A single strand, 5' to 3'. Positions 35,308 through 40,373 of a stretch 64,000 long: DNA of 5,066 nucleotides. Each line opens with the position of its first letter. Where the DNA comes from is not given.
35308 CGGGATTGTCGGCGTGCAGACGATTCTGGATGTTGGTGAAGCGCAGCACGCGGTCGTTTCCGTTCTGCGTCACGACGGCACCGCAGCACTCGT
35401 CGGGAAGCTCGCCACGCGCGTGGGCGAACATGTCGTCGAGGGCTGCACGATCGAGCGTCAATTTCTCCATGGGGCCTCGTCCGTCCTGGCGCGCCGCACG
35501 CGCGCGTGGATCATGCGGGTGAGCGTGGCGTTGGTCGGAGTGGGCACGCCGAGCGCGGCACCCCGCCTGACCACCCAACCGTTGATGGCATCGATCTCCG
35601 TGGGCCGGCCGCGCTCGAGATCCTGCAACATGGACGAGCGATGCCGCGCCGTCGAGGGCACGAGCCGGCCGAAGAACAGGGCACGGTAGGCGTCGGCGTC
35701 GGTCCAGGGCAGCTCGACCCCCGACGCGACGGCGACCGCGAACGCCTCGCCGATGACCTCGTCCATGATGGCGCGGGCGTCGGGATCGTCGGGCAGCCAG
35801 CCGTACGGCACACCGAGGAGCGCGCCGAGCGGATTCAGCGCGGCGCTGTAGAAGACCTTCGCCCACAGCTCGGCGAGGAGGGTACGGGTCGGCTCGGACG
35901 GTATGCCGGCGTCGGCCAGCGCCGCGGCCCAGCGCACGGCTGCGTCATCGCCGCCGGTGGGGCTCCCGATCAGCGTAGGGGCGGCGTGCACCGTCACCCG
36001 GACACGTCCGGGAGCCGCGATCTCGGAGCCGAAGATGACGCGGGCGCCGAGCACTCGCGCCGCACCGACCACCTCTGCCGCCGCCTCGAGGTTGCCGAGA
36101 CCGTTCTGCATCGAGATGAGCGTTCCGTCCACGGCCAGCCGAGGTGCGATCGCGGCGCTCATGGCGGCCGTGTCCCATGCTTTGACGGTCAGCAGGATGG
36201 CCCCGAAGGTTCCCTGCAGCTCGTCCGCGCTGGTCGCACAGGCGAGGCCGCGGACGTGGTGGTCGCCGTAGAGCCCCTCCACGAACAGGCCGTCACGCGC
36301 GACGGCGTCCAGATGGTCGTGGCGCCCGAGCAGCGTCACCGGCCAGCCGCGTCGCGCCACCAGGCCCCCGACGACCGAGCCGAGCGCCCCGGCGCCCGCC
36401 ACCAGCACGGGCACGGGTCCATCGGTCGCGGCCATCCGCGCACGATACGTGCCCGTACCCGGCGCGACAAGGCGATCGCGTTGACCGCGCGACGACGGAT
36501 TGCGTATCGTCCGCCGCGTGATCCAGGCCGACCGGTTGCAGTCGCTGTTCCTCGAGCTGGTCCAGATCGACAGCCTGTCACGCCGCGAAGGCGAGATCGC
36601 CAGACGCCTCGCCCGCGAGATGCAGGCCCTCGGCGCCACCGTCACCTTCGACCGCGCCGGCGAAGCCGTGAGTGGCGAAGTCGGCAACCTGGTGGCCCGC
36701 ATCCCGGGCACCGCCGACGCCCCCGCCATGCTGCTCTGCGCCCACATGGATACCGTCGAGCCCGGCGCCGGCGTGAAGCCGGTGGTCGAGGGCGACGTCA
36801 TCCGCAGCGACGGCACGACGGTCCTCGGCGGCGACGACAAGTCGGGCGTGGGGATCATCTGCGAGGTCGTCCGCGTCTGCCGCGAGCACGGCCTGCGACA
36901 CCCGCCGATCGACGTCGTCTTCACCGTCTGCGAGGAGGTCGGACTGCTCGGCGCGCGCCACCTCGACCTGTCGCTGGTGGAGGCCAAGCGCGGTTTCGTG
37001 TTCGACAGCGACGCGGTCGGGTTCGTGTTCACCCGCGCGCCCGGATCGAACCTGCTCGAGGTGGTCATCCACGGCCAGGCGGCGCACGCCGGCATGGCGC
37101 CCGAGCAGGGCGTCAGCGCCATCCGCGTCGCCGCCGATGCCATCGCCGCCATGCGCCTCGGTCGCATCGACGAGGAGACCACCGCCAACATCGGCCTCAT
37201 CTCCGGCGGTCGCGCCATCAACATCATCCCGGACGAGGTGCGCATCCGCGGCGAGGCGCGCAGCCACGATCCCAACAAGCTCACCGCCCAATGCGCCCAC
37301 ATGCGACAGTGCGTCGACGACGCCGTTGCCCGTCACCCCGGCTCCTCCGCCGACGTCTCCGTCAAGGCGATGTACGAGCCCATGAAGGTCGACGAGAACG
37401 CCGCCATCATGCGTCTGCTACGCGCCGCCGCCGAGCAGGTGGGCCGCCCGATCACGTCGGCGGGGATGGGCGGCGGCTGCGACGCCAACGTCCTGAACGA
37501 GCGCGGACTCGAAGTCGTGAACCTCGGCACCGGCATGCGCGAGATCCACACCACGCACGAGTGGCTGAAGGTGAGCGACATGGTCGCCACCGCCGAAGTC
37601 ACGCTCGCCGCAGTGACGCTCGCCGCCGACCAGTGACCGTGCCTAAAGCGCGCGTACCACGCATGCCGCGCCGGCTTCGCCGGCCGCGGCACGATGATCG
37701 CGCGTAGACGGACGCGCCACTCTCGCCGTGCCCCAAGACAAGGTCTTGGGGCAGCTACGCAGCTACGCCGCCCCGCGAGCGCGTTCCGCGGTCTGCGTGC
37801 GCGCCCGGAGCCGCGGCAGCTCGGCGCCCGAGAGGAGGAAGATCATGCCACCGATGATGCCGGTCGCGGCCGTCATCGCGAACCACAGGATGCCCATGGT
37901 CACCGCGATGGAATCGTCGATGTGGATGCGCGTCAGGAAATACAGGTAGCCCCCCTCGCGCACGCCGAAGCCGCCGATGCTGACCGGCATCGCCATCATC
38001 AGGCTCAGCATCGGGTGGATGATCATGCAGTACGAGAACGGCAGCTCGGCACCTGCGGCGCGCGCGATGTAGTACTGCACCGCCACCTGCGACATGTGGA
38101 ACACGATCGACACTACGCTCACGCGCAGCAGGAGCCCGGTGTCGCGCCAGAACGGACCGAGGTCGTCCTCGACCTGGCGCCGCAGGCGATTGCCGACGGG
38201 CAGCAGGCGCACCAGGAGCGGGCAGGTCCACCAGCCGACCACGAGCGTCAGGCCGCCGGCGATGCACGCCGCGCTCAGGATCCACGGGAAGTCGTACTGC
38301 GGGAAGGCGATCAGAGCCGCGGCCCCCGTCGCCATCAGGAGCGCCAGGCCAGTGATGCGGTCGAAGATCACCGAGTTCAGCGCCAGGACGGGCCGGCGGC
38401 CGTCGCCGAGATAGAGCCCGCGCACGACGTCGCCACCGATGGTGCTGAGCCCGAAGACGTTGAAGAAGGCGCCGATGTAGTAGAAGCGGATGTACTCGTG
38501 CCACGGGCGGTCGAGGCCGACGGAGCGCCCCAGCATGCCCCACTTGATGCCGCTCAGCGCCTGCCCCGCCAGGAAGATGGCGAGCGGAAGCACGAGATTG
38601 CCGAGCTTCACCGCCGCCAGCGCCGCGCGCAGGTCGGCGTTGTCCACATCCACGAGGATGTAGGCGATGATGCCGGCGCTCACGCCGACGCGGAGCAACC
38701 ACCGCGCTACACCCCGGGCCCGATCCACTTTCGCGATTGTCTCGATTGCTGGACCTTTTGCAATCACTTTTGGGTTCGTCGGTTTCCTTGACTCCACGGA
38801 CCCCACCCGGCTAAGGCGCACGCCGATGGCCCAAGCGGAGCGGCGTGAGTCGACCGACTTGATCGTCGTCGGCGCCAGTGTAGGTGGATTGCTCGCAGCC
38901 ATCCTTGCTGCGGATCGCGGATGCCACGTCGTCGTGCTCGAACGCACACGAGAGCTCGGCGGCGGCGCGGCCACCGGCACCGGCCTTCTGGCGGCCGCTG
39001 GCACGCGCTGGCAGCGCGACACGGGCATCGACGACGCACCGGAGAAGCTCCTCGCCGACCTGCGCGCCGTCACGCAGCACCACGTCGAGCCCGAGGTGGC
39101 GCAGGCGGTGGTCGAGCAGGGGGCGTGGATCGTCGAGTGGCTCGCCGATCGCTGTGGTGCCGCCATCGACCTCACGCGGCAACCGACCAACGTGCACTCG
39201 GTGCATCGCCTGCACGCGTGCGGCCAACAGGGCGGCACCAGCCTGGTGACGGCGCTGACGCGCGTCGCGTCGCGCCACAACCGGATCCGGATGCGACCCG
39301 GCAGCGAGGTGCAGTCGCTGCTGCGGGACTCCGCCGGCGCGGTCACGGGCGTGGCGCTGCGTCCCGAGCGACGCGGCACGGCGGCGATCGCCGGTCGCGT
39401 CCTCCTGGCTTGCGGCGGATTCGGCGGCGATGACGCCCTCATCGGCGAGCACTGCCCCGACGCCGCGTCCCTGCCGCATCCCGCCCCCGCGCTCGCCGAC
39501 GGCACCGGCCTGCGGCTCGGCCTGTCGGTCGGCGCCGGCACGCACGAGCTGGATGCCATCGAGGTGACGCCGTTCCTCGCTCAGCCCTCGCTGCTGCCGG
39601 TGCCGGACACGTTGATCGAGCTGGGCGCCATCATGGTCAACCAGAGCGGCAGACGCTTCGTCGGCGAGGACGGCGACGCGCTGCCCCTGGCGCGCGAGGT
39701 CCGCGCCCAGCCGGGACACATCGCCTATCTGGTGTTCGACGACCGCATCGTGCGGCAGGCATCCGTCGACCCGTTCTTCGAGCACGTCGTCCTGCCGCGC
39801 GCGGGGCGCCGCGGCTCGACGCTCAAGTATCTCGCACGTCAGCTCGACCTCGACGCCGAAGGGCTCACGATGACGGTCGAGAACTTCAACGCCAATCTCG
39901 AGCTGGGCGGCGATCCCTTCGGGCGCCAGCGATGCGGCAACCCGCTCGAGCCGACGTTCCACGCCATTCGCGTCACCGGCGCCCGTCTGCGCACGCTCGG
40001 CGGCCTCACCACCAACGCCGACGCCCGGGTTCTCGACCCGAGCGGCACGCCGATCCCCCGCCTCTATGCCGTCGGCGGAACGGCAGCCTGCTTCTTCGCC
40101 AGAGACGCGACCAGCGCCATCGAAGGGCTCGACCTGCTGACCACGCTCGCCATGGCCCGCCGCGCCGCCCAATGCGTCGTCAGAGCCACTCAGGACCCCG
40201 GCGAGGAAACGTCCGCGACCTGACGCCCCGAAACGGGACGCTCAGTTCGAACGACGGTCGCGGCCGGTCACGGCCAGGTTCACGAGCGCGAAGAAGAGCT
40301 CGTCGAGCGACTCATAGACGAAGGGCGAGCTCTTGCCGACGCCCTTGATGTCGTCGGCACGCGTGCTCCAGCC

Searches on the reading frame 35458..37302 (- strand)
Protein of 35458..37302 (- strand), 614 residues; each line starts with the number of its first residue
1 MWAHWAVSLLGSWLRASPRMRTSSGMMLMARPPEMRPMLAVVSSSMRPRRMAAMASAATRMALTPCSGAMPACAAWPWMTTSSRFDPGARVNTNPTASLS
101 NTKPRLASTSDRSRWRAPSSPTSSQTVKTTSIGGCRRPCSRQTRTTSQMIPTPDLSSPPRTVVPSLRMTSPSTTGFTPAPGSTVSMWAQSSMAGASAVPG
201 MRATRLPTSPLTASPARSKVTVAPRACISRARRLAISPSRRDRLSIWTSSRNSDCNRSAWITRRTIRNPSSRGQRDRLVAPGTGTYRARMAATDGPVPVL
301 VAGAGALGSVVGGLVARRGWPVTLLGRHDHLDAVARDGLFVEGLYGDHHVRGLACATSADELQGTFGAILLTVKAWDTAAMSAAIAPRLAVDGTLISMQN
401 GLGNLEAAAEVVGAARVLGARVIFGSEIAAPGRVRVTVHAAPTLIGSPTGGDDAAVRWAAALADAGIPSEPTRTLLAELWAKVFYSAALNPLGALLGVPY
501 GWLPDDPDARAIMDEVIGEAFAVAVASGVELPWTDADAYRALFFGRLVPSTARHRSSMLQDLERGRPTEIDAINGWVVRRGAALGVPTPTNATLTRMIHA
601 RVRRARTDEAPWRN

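Call 12: search_protein_families(library=pfam, max_evalue=0.01, proteins=[window:35458-37302:-])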
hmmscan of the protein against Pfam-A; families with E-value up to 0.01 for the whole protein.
window:35458-37302:- (614 aa): 2 families
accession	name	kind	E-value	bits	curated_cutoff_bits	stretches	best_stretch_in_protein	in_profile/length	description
PF08546.17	ApbA_C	-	2e-33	115.8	22.7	1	476-600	3-123/125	Ketopantoate reductase PanE/ApbA C terminal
PF02558.23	ApbA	-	5.7e-28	97.9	22.2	1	299-446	1-146/150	Ketopantoate reductase PanE/ApbA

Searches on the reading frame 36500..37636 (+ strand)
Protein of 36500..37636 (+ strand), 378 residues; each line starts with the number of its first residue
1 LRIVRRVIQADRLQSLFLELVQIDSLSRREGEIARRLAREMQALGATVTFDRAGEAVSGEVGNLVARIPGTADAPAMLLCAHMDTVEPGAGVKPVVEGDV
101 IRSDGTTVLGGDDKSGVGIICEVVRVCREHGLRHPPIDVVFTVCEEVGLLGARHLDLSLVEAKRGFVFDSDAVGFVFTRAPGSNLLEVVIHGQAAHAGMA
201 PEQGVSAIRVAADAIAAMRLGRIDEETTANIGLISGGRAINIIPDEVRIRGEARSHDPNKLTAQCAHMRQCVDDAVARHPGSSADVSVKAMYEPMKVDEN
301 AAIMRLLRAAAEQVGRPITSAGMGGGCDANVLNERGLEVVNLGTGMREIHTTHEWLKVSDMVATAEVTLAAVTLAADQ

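Call 12: search_protein_families(library=pfam, max_evalue=0.01, proteins=[window:36500-37636:+])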
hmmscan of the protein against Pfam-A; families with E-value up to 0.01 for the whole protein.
window:36500-37636:+ (378 aa): 4 families
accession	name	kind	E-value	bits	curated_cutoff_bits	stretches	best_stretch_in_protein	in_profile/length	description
PF07687.19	M20_dimer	-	5.3e-16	58.9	21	1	186-276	9-103/107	Peptidase dimerisation domain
PF01546.33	Peptidase_M20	-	7.2e-16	59.1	24.6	1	78-372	1-204/206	Peptidase family M20/M25/M40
PF05343.19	Peptidase_M42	-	5.1e-14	52.5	23.2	1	112-155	134-176/292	M42 glutamyl aminopeptidase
PF04389.22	Peptidase_M28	-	2.4e-11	44.1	21.3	1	63-174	1-96/193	Peptidase family M28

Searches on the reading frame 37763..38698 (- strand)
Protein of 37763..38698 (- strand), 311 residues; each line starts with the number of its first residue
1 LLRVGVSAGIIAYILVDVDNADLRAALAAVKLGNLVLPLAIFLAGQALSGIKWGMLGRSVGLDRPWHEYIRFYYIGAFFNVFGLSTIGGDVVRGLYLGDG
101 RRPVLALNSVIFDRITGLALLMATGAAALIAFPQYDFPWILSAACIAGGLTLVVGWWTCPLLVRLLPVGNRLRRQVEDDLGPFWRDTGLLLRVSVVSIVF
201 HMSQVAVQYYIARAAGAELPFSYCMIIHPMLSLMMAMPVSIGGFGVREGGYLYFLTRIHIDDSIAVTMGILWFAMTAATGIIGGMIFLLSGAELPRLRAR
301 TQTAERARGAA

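Call 38: search_protein_families(library=pfam, max_evalue=0.00001, proteins=[window:37763-38698:-])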
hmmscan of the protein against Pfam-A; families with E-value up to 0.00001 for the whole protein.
window:37763-38698:- (311 aa): 1 family
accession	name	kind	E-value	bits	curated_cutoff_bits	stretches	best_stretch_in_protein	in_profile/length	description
PF03706.18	LPG_synthase_TM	-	5.3e-33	115.2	33.4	1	2-282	3-300/302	Lysylphosphatidylglycerol synthase TM region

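Call 43: search_protein_families(library=ncbifam, max_evalue=0.001, proteins=[window:37763-38698:-])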
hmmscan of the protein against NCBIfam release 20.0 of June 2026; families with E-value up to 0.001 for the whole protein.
window:37763-38698:- (311 aa): 1 family
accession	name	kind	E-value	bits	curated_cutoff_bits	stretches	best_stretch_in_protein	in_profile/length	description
TIGR00374.1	TIGR00374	subfamily_domain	5.6e-10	39.1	43.2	1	186-286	208-308/323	flippase-like domain-containing protein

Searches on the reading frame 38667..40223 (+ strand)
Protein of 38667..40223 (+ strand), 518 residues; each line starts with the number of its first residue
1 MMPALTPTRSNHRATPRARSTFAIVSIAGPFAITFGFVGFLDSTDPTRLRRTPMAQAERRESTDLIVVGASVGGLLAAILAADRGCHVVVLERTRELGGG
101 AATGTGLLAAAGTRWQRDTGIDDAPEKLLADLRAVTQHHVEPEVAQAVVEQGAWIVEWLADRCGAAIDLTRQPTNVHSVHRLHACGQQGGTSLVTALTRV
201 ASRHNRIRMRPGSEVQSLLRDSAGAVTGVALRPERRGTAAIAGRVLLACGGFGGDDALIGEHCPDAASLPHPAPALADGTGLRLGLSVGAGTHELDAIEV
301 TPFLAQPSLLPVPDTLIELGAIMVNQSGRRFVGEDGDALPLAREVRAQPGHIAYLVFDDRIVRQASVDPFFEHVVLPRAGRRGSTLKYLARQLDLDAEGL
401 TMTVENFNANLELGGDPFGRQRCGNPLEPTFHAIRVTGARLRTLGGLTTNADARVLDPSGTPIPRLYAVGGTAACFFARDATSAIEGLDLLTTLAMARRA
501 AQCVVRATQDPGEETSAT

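Call 12: search_protein_families(library=pfam, max_evalue=0.01, proteins=[window:38667-40223:+])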
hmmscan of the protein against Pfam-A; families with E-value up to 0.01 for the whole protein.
window:38667-40223:+ (518 aa): 9 families
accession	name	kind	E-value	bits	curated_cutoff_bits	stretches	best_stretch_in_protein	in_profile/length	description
PF00890.30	FAD_binding_2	-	4.7e-47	161.6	20.4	1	64-474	1-400/414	FAD binding domain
PF12831.13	FAD_oxidored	-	1e-09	38.6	27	1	64-151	1-96/416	FAD dependent oxidoreductase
PF13450.12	NAD_binding_8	-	2.1e-06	28.4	21.9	1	67-104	1-38/68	NAD(P)-binding Rossmann-like domain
PF01266.30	DAO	-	2.6e-05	24.3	27.9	1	64-254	1-207/353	FAD dependent oxidoreductase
PF01946.23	Thi4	-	3e-05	23.8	26.2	1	61-107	16-63/235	Thi4 family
PF07992.20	Pyr_redox_2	-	6.8e-05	22.9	26.1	1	40-98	129-178/291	Pyridine nucleotide-disulphide oxidoreductase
PF03486.20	HI0933_like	-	0.00016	21.6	50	1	64-99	2-37/244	HI0933-like protein Rossmann domain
PF00070.33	Pyr_redox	-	0.00036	21.4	22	0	65-98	2-35/82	Pyridine nucleotide-disulphide oxidoreductase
PF01494.25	FAD_binding_3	-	0.0077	15.9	22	0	63-253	2-160/349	FAD binding domain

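Call 26: search_solved_structures(query=window:38826-40223:+, max_evalue=0.001)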
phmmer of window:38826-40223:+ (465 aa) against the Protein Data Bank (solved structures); distinct sequences matched with E-value up to 0.001: 28.
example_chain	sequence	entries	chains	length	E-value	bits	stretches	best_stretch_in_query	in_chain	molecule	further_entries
1qo8_A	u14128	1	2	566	9.2e-44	153.4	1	7-420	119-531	FLAVOCYTOCHROME C3 FUMARATE REDUCTASE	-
1d4c_A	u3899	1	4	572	1.5e-42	149.4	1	6-421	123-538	FLAVOCYTOCHROME C FUMARATE REDUCTASE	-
1d4d_A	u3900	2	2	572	1.5e-41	146.1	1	6-421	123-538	FLAVOCYTOCHROME C FUMARATE REDUCTASE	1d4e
1jrx_A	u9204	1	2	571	5.1e-37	131.2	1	7-421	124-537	FLAVOCYTOCHROME C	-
2b7r_A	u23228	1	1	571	6.1e-37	130.9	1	7-421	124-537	Fumarate reductase flavoprotein subunit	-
1e39_A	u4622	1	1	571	1.3e-36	129.9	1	7-421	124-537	FUMARATE REDUCTASE FLAVOPROTEIN SUBUNIT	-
1jry_A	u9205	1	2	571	1.7e-36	129.4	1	7-421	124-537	FLAVOCYTOCHROME C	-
2b7s_A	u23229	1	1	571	1.7e-36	129.4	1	7-421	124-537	Fumarate reductase flavoprotein subunit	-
1jrz_A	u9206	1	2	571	2.1e-36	129.2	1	7-421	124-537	FLAVOCYTOCHROME C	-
1lj1_A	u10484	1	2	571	2.1e-36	129.1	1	7-421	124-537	flavocytochrome c3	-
1qjd_A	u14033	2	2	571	2.1e-36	129.1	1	7-421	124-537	FLAVOCYTOCHROME C3 | Fumarate reductase flavoprotein subunit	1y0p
1p2e_A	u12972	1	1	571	2.1e-36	129.1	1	7-421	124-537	flavocytochrome c3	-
1p2h_A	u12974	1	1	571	2.1e-36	129.1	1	7-421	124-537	flavocytochrome c3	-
1ksu_A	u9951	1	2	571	3e-36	128.7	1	7-421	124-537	flavocytochrome c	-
1kss_A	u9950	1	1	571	3.3e-36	128.5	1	7-421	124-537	flavocytochrome c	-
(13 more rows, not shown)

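Call 43: search_protein_families(library=ncbifam, max_evalue=0.001, proteins=[window:38826-40223:+])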
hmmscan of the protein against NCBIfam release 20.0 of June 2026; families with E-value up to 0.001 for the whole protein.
window:38826-40223:+ (465 aa): 49 families (the best 25 are shown)
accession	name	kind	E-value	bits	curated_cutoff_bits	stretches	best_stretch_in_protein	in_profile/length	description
TIGR01813.1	flavo_cyto_c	subfamily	4.7e-57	193.7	285.45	1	11-418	1-416/444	flavocytochrome c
NF005511.0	PRK07121.1-4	equivalog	1.8e-50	171.9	466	2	189-457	268-545/553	FAD-binding protein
NF005064.0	PRK06481.1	equivalog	7e-45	153.7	542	1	7-420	59-471/506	flavocytochrome c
NF005510.0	PRK07121.1-3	subfamily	4.8e-44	150.9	481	2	125-449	167-484/492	FAD-binding protein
NF004789.0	PRK06134.1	subfamily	7.6e-41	140.3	747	2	135-457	214-573/581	FAD-dependent oxidoreductase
NF006130.0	PRK08274.1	equivalog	4e-39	134.7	369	1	8-429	4-439/467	FAD-dependent tricarballylate dehydrogenase TcuA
NF005512.0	PRK07121.1-5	subfamily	2.5e-36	125.3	812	2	134-432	178-470/489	FAD-binding protein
NF009478.0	PRK12844.1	equivalog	3.9e-36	124.5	789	2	137-427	209-526/559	3-ketosteroid-delta-1-dehydrogenase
NF005508.0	PRK07121.1-1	equivalog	2.1e-33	115.7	537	2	127-451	164-490/497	FAD-binding protein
NF009473.0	PRK12835.1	subfamily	2.5e-33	115.4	837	2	136-431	211-548/585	FAD-binding protein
NF009477.0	PRK12843.1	equivalog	8.5e-31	107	758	2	140-455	223-572/578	FAD-dependent oxidoreductase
NF053677.1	Desat2ChcC2Cyan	equivalog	1.5e-30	106.1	900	2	124-424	189-526/558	4-oxocyclohex-2-ene-1-carboxylate 5-dehydrogenase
NF053676.1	4oxCHCAChcC1Cy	equivalog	1.8e-30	105.9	1000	2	134-443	183-520/528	4-oxocyclohexanecarboxylate 2-dehydrogenase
NF053717.1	VnlPnlRedVprA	equivalog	1.7e-29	103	600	2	6-245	3-240/481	vinyl phenol reductase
NF005513.0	PRK07121.1-6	equivalog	1.1e-28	100.1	608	2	185-449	250-523/533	FAD-binding protein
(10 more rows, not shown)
